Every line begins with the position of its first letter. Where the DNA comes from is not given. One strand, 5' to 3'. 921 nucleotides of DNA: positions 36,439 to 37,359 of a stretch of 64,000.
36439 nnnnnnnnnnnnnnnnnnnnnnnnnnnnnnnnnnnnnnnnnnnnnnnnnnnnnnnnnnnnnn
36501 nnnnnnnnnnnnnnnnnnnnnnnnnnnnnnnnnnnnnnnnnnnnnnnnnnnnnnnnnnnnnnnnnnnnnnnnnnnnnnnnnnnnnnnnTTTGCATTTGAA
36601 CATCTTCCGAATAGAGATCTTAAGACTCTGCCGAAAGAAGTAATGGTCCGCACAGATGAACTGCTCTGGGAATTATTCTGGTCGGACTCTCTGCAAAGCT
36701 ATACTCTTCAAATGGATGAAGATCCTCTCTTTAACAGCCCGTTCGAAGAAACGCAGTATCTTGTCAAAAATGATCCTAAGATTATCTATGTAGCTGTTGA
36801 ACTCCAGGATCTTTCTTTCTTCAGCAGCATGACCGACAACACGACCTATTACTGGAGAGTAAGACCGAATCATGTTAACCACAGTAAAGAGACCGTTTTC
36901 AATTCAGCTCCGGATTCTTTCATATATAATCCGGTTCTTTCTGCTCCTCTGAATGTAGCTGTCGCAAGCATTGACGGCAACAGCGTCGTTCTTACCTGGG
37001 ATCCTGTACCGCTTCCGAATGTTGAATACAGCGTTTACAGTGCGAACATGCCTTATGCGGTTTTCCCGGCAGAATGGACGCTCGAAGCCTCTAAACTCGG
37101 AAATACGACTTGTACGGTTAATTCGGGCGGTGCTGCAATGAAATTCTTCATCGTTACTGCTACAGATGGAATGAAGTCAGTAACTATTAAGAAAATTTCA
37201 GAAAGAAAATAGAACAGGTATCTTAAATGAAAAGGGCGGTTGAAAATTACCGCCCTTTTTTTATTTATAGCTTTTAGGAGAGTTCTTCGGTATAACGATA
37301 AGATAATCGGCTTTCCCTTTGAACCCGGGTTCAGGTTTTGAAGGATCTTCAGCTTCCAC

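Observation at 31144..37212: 2022-aa secreted protein organised as GLUG repeats plus three seven-bladed FG-GAP propeller blocks separated by FN3 domains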

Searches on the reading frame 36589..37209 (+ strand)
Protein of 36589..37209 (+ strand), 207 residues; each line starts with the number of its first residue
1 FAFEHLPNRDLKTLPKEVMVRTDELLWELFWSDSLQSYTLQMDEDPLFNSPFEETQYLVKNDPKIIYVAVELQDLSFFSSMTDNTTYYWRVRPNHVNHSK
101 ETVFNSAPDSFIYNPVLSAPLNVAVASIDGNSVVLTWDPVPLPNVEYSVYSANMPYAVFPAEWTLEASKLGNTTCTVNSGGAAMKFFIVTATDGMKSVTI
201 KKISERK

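Call 5: search_protein_families(library=ncbifam, proteins=[window:36610-37209:+], max_evalue=1)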
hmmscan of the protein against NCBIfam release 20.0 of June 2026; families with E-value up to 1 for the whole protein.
window:36610-37209:+ (200 aa): 0 families

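Call 26: search_protein_representatives(protein=window:36589-37209:+)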
Query: 207 residues. Proteins with E-value up to 0.001 (for the whole library): 228; up to 1e-10: 50; up to 1e-30: 10. The best 150 are listed.
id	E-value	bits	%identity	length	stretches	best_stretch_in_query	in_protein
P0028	5.8e-109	378.7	45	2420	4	7-200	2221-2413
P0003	1.0e-84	299.6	68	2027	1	4-204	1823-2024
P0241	1.6e-52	194.5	49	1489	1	6-201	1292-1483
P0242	4.1e-47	176.8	44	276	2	6-202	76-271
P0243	7.8e-36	140.0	45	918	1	6-198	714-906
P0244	5.8e-34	133.9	41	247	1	8-195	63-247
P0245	6.4e-34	133.7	42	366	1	6-194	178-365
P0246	1.7e-33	132.3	44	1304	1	8-195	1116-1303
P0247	2.6e-32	128.5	40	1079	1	4-196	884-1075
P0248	4.3e-32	127.8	41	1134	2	8-198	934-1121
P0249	1.3e-30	122.9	42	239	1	6-197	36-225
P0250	2.3e-30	122.1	42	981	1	5-195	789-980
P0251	1.6e-29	119.4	41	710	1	11-192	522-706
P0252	3.7e-28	114.9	32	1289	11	79-138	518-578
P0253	2.6e-27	112.1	40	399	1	10-197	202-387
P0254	2.1e-26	109.2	39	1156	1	7-198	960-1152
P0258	2.5e-23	99.2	36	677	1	9-192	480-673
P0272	3.5e-17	79.1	31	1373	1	16-191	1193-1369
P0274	1.5e-15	73.7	31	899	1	7-190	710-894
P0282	1.3e-12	64.1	29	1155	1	22-192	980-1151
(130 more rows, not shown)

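Call 31: search_protein_families(library=pfam, proteins=[P0241, P0243, P0246, P0247, P0251, P0254, P0258, P0272, P0282], max_evalue=0.001)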
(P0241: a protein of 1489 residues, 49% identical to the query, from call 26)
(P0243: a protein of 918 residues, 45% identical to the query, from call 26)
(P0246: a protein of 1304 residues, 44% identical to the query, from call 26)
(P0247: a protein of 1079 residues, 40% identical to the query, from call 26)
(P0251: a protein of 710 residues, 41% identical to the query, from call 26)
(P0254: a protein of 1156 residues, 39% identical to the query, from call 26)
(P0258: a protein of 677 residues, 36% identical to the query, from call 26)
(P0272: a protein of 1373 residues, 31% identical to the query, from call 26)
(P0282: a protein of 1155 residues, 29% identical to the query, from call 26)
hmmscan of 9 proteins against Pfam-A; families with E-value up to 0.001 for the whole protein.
P0241 (1489 aa): 4 families
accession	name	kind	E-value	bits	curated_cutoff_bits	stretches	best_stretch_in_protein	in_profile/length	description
PF13517.12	FG-GAP_3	-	1.2e-31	109.5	26.9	5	841-901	1-60/61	FG-GAP-like repeat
PF07581.17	Glug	-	1.1e-14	54.1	20.5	0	645-668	1-25/28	The GLUG motif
PF18998.6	Flg_new_2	-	6.8e-09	36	23.6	2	751-819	2-70/73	Divergent InlB B-repeat domain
PF01839.29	FG-GAP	-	4e-08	33.4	22.1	0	990-1015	3-32/37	FG-GAP repeat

P0243 (918 aa): 4 families
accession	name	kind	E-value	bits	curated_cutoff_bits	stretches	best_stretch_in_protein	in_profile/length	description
PF13517.12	FG-GAP_3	-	1.4e-29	102.9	26.9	5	516-577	1-60/61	FG-GAP-like repeat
PF13385.13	Laminin_G_3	-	1.3e-17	64.7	27.6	1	3-139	16-150/151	Concanavalin A-like lectin/glucanases superfamily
PF01839.29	FG-GAP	-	6.2e-12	45.6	22.1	0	459-485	2-35/37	FG-GAP repeat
PF02973.23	Sialidase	-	1e-05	25.6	26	1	71-141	108-183/189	Sialidase, N-terminal domain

P0246 (1304 aa): 5 families
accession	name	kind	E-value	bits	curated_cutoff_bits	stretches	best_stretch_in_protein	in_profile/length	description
PF13385.13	Laminin_G_3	-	1.3e-42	145.9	27.6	2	74-215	12-150/151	Concanavalin A-like lectin/glucanases superfamily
PF13517.12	FG-GAP_3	-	8.2e-31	106.8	26.9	6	716-777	1-61/61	FG-GAP-like repeat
PF02210.31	Laminin_G_2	-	1.6e-12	48.5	22.9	1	138-205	47-123/126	Laminin G domain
PF01839.29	FG-GAP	-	5.4e-11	42.6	22.1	0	759-785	2-33/37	FG-GAP repeat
PF00054.30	Laminin_G_1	-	0.00041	21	24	0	435-534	27-125/131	Laminin G domain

P0247 (1079 aa): 4 families
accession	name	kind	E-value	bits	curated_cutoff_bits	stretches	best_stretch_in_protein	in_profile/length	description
PF13517.12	FG-GAP_3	-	4.4e-30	104.5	26.9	5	637-698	1-61/61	FG-GAP-like repeat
PF01839.29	FG-GAP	-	2.9e-15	56.2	22.1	0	682-699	4-21/37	FG-GAP repeat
PF07581.17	Glug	-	7.1e-06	26.5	20.5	0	191-213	5-28/28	The GLUG motif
PF18998.6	Flg_new_2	-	0.00016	22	23.6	1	347-414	4-71/73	Divergent InlB B-repeat domain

P0251 (710 aa): 1 family
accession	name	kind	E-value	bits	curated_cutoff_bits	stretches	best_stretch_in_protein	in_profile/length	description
PF13517.12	FG-GAP_3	-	1.8e-29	102.5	26.9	5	58-118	1-60/61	FG-GAP-like repeat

P0254 (1156 aa): 4 families
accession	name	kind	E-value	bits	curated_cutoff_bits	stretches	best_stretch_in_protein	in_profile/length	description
PF13517.12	FG-GAP_3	-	3.3e-36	124.1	26.9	5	507-567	1-60/61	FG-GAP-like repeat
PF13385.13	Laminin_G_3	-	9.8e-28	97.6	27.6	1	30-183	1-150/151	Concanavalin A-like lectin/glucanases superfamily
PF01839.29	FG-GAP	-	3e-16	59.3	22.1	0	802-821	2-21/37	FG-GAP repeat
PF13205.12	Big_5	-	1.7e-08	35.5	23.6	1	378-484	4-105/105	Bacterial Ig-like domain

P0258 (677 aa): 2 families
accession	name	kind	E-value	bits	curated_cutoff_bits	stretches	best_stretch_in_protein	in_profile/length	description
PF13517.12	FG-GAP_3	-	1.1e-35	122.4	26.9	6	85-141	1-60/61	FG-GAP-like repeat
PF01839.29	FG-GAP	-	6.9e-07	29.5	22.1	0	130-151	8-27/37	FG-GAP repeat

P0272 (1373 aa): 5 families
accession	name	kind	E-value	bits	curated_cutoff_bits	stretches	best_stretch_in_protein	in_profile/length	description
PF13517.12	FG-GAP_3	-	3.7e-34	117.6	26.9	5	730-790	1-60/61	FG-GAP-like repeat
PF13205.12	Big_5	-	5.1e-29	101.5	23.6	3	497-599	8-105/105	Bacterial Ig-like domain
PF13385.13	Laminin_G_3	-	1.5e-20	74.3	27.6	1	36-193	3-150/151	Concanavalin A-like lectin/glucanases superfamily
PF01839.29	FG-GAP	-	9.8e-17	60.9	22.1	0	824-842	3-21/37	FG-GAP repeat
PF20009.4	GEVED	-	0.00087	20.5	24.4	0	978-1019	5-39/78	GEVED domain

P0282 (1155 aa): 3 families
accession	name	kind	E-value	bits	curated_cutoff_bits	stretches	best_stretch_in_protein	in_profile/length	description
PF13517.12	FG-GAP_3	-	1.9e-18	67.2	26.9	3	515-573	1-60/61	FG-GAP-like repeat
PF13385.13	Laminin_G_3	-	4.2e-14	53.4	27.6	1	35-188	2-149/151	Concanavalin A-like lectin/glucanases superfamily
PF13205.12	Big_5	-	0.00045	21.3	23.6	0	383-492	3-105/105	Bacterial Ig-like domain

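Call 32: list_cluster_members(proteins=[P0241, P0243, P0246, P0247, P0248, P0254, P0272, P0274, P0282, P0028])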
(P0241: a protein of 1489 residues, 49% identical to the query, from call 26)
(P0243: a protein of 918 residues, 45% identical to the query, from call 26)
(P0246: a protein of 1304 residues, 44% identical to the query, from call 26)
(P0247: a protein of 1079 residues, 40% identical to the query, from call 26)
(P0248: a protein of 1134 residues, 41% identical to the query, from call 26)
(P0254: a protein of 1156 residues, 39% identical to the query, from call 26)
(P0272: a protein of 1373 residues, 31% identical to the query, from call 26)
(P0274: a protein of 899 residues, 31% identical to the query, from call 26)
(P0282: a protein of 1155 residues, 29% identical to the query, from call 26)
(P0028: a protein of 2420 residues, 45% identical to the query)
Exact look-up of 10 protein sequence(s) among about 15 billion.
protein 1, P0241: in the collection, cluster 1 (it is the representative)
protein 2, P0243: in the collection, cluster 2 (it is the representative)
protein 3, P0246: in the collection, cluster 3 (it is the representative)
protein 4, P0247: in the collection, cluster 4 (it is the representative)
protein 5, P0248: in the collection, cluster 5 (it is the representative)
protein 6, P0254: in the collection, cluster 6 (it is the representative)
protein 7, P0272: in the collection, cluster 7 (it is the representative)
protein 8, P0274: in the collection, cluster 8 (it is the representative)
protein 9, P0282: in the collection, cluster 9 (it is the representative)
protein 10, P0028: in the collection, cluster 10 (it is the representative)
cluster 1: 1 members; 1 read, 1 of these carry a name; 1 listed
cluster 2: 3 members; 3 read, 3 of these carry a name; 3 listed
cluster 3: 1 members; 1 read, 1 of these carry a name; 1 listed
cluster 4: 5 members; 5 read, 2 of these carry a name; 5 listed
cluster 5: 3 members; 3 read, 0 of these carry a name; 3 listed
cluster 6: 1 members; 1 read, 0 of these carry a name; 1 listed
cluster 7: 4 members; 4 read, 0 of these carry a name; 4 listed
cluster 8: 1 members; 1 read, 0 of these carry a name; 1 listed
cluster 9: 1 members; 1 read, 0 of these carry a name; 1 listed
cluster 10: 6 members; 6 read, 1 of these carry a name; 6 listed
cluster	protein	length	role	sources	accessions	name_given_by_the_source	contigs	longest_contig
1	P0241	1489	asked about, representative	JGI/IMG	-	hypothetical protein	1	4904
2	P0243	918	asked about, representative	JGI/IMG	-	hypothetical protein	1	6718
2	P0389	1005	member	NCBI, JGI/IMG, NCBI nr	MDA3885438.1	MAG: FG-GAP-like repeat-containing protein [Candidatus Delongbacteria bacterium] | hypothetical protein | FG-GAP-like repeat-containing protein [Candidatus Delongbacteria bacterium]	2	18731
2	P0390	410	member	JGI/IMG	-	hypothetical protein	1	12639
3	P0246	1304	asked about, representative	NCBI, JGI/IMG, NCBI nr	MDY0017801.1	MAG: LamG-like jellyroll fold domain-containing protein [Candidatus Delongbacteria ... | hypothetical protein | LamG-like jellyroll fold domain-containing protein [Candidatus Delongbacteria bacterium]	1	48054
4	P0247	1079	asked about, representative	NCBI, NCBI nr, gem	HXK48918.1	MAG TPA: FG-GAP-like repeat-containing protein [Clostridiales bacterium] | FG-GAP-like repeat-containing protein [Clostridiales bacterium]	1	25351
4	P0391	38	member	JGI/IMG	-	hypothetical protein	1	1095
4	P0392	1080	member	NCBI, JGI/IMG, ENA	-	-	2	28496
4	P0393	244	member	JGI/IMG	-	-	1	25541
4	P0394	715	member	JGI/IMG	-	-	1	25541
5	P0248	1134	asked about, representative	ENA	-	-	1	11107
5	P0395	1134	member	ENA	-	-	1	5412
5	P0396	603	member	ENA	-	-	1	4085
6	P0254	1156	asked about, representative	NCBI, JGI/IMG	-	-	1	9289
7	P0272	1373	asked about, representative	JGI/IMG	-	-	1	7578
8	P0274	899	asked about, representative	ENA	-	-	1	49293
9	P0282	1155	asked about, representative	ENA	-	-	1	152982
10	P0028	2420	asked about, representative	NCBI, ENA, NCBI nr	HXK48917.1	MAG TPA: VCBS repeat-containing protein [Clostridiales bacterium] | VCBS repeat-containing protein [Clostridiales bacterium]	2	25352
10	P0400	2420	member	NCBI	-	-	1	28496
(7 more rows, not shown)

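Call 40: search_solved_structures(query=A2, max_evalue=1)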
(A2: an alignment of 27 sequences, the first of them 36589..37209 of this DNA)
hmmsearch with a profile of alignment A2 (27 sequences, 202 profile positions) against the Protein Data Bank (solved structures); distinct sequences matched with E-value up to 1: 17.
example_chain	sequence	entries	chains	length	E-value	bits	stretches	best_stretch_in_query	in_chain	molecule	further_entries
8y31_E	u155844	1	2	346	0.0031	20.3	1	87-148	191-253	Interferon alpha/beta receptor 1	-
3lpw_A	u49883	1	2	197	0.0037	20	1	65-178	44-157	A77-A78 domain from Titin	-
3se3_A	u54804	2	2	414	0.0049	19.6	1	87-148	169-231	Interferon alpha/beta receptor 1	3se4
3wcy_A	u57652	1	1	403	0.006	19.3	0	82-148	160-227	Interferon alpha/beta receptor 1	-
6tpv_A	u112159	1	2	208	0.0066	19.2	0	116-156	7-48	Receptor-type tyrosine-protein phosphatase F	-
3s98_A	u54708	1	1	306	0.0071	19.1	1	87-148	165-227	Interferon alpha/beta receptor 1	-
6tpw_A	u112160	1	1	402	0.0072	19.1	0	116-156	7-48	Receptor-type tyrosine-protein phosphatase F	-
4yfe_A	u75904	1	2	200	0.018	17.8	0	123-197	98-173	Receptor-type tyrosine-protein phosphatase delta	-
3mpc_A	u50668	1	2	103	0.03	17.1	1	131-198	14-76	Fn3-like protein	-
4yh7_A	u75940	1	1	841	0.078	15.7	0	123-197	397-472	Receptor-type tyrosine-protein phosphatase delta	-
1x5k_A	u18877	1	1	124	0.1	15.3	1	123-174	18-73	Neogenin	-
4yfg_B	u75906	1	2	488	0.2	14.4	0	123-197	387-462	Receptor-type tyrosine-protein phosphatase delta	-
1tdq_A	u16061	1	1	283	0.2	14.3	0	113-159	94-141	Tenascin-R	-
4yfd_A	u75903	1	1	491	0.21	14.3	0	123-197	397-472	Receptor-type tyrosine-protein phosphatase delta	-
5fwh_A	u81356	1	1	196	0.27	13.9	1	126-162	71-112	ESSC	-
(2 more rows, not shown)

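Call 41: search_protein_families(library=pfam, alignment_id=A2, max_evalue=1)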
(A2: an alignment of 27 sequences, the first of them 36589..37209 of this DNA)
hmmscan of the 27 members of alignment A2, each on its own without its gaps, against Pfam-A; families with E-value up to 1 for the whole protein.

A. member 1, window:36589-37209:+ (207 aa): 1 family
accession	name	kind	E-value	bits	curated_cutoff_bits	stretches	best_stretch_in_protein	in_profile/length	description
PF00041.27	fn3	-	0.018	15.6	25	1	118-151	1-33/84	Fibronectin type III domain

B. families by the number of members that match (of 27 scanned): 11 families
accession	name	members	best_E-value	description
PF01108.23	Tissue_fac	7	0.00075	Tissue factor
PF00041.27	fn3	4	0.0028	Fibronectin type III domain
PF13570.13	Beta-prop_ACSF4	1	0.015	Beta-alanine-activating enzyme, beta-propeller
PF16431.10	DUF5028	1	0.015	Domain of unknown function (DUF5028)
PF16303.10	DUF4945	1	0.037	Domain of unknown function (DUF4945)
PF23169.1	HalD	1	0.049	Halogenase D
PF22720.1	SNaCT14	1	0.055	Short NACHT-associated C-Terminal domain, family 14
PF25783.1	BigA_beta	1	0.09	BigA beta sandwich domain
PF16656.11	Pur_ac_phosph_N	1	0.099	Purple acid Phosphatase, N-terminal domain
PF16309.10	DUF4951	1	0.12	Domain of unknown function (DUF4951)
PF01137.26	RTC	1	0.32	RNA 3'-terminal phosphate cyclase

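Call 49: predict_structure(alignment_id=A2)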
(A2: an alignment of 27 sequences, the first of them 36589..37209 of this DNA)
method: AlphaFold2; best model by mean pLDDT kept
length: 207 residues; sequences in the alignment: 27
mean_pLDDT: 84.6   pTM: 0.65
mean pLDDT of the five models: 84.6, 84.1, 83.9, 83.3, 80.3
residues with pLDDT >= 90: 112; 70-90: 67; 50-70: 12; < 50: 16
segments of 3 or more residues with pLDDT < 50: 1-4, 196-207
pLDDT, mean of each block of 10 residues (from residue 1): 56 90 91 89 96 88 77 95 94 89 88 82 91 93 86 92 94 91 87 55 38
secondary structure, 60 per line:
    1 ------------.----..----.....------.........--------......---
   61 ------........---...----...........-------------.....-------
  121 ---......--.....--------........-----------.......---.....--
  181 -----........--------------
elements in order: E24-28 E35-43 E52-57 E67-71 E85-95 E109-113 E124-129 E132-136 E145-152 E164-170 E174-178 E186-193
